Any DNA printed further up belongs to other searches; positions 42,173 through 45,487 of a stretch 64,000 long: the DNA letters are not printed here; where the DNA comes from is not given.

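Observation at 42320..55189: Two tandem giant paralogous secreted multidomain proteins (2104 and ~2183 aa) in a phage late region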

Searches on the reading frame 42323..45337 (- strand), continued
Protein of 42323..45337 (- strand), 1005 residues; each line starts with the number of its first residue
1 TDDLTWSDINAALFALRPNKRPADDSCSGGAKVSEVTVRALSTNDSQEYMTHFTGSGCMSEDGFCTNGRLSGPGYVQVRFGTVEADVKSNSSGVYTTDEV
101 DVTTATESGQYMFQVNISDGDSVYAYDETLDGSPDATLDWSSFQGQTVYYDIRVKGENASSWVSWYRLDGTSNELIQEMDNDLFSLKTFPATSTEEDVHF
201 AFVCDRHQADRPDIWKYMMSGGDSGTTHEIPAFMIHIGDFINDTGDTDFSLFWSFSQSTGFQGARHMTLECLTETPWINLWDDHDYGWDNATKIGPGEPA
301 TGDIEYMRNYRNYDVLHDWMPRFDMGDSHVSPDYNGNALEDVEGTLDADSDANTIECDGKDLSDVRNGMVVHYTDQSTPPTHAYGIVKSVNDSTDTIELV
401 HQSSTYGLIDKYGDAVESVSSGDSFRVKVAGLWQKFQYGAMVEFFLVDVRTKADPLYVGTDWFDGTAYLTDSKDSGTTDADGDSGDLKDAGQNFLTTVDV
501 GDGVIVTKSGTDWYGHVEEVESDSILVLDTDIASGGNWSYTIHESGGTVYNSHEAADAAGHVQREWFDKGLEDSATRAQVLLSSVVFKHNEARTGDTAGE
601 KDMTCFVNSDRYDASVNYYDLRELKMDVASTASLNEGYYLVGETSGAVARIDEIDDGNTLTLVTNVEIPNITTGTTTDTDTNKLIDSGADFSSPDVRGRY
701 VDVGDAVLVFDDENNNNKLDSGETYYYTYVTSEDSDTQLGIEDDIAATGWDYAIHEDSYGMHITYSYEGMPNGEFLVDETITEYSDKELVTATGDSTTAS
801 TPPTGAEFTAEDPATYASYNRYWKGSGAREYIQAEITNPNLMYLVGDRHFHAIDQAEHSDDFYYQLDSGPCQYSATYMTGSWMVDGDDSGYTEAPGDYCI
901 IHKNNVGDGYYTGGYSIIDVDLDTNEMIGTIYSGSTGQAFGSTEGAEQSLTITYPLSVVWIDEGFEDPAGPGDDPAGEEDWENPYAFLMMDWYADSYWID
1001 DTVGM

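Call 65: search_protein_families(library=pfam, alignment_id=A4, max_evalue=0.01)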
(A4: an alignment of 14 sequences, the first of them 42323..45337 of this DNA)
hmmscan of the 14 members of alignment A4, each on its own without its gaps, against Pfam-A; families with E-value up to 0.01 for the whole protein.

A. member 1, window:42323-45337:- (1005 aa): 1 family
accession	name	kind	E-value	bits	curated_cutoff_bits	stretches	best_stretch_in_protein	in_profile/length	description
PF09423.15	PhoD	-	3.5e-06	26.8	27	0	554-611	182-233/343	PhoD-like phosphatase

B. families by the number of members that match (of 14 scanned): 7 families
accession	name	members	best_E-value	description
PF09423.15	PhoD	12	7.1e-17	PhoD-like phosphatase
PF16656.11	Pur_ac_phosph_N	5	9.2e-06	Purple acid Phosphatase, N-terminal domain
PF25077.1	DUF7800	4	2.9e-08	Domain of unknown function (DUF7800)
PF16655.11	PhoD_N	4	0.00016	PhoD-like phosphatase, N-terminal domain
PF22633.2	F5_F8_type_C_2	1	1.2e-05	NedA-like, galactose-binding domain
PF00754.31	F5_F8_type_C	1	0.00011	F5/8 type C domain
PF10179.15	NDNF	1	0.0069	Neuron-derived neurotrophic factor, first Fn(III) domain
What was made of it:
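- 44765..45217 (-): gpA beta-sandwich in front of the phosphatase, residues about 1140-1290. It resembles PhoD_N or the purple-acid-phosphatase N-terminal domain. Four or five of the 14 family members hit PF16655 or PF16656 in this region (call 65). gpA itself was not detected.
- Closest known: PhoD-family alkaline phosphatase/phosphodiesterase. Same: A beta-sandwich precedes the catalytic domain in several members (call 65).
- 12 of 14 members hit Pfam PhoD, best E 7e-17 (call 65).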

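Call 87: find_homologous_proteins(query=P0128, max_evalue=0.00001)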
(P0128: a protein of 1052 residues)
Query P0128 (1052 aa): 1 proteins with E <= 0.00001 among 8000 candidates.
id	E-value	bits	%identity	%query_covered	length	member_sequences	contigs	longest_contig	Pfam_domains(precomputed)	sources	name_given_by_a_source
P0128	0.0e+0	2485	100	100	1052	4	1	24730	PF09423.16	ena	-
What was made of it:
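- Tried and rejected: A homologue search with the cellular member P0128 returned only P0128 itself (call 87).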

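Call 90: search_protein_families(library=phrogs, proteins=[P0152, P0159, P0165, P0168, P0171, P0178, P0179, P0185, P0181, P0188], max_evalue=0.001)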
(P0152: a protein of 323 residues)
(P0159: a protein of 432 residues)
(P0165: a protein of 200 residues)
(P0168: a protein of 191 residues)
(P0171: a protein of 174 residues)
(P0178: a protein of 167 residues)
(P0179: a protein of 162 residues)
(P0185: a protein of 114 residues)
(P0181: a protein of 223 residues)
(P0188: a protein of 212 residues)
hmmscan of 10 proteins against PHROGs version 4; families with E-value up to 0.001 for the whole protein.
P0152 (323 aa): 3 families
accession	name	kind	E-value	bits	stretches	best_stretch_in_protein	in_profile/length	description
phrog_18548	-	unknown function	7.6e-46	157.8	2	5-179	4-178/241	-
phrog_38031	-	unknown function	2.7e-40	139.6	2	3-120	197-314/460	-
phrog_15100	-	head and packaging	0.00055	18.3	1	3-83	1550-1631/1783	virion structural protein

P0159 (432 aa): 0 families

P0165 (200 aa): 0 families

P0168 (191 aa): 0 families

P0171 (174 aa): 1 family
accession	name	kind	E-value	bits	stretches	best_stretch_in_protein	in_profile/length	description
phrog_1980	-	tail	0.00079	19.8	1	67-134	15-81/449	tail fiber protein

P0178 (167 aa): 0 families

P0179 (162 aa): 0 families

P0185 (114 aa): 0 families

P0181 (223 aa): 0 families

P0188 (212 aa): 0 families

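Call 91: find_encoding_contigs(protein=P0140, flank=10000, max_places=1)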
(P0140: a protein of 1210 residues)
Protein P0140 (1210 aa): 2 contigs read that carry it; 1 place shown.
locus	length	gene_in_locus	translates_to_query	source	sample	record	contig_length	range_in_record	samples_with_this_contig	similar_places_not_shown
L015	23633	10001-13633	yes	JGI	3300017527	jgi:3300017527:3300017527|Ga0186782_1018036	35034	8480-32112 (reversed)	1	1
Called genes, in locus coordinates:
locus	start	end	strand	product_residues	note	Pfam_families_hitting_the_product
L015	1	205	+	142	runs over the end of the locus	-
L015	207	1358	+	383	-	-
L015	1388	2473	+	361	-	-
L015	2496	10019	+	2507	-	PF18857:LPD38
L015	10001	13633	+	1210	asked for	-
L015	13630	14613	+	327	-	-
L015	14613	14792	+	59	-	-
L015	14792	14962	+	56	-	-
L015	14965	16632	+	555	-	-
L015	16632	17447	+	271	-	-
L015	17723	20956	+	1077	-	PF17957:Big_7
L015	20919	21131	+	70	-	-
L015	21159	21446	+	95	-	-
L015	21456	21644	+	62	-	-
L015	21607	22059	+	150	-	-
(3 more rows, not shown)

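Call 92: find_encoding_contigs(protein=P0145, flank=10000, max_places=1)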
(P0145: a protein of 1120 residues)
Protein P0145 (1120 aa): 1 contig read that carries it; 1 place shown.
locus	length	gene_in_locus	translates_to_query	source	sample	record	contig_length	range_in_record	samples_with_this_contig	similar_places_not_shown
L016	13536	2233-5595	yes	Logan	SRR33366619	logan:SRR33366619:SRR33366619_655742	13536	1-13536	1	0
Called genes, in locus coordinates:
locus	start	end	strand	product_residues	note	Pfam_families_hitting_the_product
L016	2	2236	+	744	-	?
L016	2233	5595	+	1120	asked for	PF09423:PhoD (weak)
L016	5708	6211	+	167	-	-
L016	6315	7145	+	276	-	-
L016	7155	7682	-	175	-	-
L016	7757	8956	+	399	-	-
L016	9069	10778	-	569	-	PF05496:RuvB_N (weak), PF13177:DNA_pol3_delta2, PF13401:AAA_22 (weak), PF00004:AAA, PF13177:DNA_pol3_delta2, PF22608:DNAX_ATPase_lid, PF12169:DNA_pol3_gamma3, PF20964:DnaX_C (weak), +4 more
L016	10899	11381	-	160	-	PF04138:GtrA_DPMS_TM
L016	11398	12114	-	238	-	-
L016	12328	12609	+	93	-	PF01035:DNA_binding_1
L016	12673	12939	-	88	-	-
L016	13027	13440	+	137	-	PF01951:Archease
